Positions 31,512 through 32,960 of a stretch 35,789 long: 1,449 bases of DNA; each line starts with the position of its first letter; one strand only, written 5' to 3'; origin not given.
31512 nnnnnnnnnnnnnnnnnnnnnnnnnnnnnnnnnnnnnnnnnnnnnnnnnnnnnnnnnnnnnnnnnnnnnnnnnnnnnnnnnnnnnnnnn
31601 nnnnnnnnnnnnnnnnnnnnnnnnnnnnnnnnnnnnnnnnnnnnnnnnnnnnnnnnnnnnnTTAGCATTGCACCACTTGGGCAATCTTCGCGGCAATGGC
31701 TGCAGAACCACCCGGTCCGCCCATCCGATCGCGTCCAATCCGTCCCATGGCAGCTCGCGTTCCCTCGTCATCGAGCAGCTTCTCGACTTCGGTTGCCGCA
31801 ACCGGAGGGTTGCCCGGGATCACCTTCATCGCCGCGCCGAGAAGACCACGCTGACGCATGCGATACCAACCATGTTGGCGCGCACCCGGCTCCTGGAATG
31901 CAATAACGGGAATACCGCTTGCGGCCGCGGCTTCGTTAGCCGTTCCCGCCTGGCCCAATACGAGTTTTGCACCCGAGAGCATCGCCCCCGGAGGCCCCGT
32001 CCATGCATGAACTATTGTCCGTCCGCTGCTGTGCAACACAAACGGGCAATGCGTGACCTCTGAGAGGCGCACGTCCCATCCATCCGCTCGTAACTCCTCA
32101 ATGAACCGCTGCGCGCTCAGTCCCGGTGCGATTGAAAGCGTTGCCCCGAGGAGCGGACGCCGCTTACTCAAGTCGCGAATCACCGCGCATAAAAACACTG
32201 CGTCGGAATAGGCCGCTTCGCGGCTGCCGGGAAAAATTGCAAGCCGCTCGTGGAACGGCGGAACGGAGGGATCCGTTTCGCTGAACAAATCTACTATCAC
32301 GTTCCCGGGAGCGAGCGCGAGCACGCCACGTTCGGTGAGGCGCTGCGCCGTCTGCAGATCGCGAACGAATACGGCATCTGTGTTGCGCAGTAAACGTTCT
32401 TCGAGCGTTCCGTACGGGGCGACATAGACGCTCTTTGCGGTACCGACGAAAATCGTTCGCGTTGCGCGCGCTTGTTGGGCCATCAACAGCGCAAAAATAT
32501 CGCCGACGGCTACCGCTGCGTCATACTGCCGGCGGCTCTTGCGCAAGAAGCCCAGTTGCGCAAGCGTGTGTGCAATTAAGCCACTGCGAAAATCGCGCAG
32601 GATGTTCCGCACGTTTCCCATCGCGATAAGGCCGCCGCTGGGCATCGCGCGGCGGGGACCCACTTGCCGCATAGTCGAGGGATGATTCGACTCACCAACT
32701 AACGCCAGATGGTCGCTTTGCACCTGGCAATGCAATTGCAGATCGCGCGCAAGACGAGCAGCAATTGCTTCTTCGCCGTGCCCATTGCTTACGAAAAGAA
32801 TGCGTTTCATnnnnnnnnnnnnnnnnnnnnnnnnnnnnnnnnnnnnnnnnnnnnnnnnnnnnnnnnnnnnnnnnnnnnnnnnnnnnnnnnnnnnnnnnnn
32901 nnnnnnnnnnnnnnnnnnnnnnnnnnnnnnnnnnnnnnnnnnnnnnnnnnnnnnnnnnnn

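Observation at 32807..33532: Stand-alone UshA-type metallophosphoesterase wedged between lpxB and its paralogue: candidate missing UDP-2,3-diacylglucosamine hydrolase (LpxH/LpxI/LpxG analogue)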

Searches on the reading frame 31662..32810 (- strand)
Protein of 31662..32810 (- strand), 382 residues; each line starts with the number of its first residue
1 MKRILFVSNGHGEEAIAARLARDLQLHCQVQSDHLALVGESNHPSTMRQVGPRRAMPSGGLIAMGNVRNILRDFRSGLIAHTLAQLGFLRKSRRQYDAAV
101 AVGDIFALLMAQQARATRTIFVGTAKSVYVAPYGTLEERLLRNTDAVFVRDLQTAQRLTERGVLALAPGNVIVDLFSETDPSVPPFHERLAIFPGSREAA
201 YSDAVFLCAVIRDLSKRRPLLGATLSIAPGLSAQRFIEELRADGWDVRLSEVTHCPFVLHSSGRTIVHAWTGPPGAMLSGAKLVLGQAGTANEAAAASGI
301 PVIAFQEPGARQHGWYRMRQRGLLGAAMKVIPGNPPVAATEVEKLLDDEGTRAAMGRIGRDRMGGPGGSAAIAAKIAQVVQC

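Call 3: search_protein_families(library=pfam, proteins=[window:31662-32810:-], max_evalue=0.01)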
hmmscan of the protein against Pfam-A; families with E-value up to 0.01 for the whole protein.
window:31662-32810:- (382 aa): 0 families

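Call 4: search_protein_families(library=ncbifam, proteins=[window:31662-32810:-], max_evalue=0.01)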
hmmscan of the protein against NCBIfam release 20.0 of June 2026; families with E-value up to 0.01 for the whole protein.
window:31662-32810:- (382 aa): 1 family
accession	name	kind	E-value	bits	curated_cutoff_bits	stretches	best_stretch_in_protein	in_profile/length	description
TIGR03492.1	TIGR03492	hypoth_equivalog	2.6e-62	210.8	219.2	1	5-379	1-395/396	lipid-A-disaccharide synthase-related protein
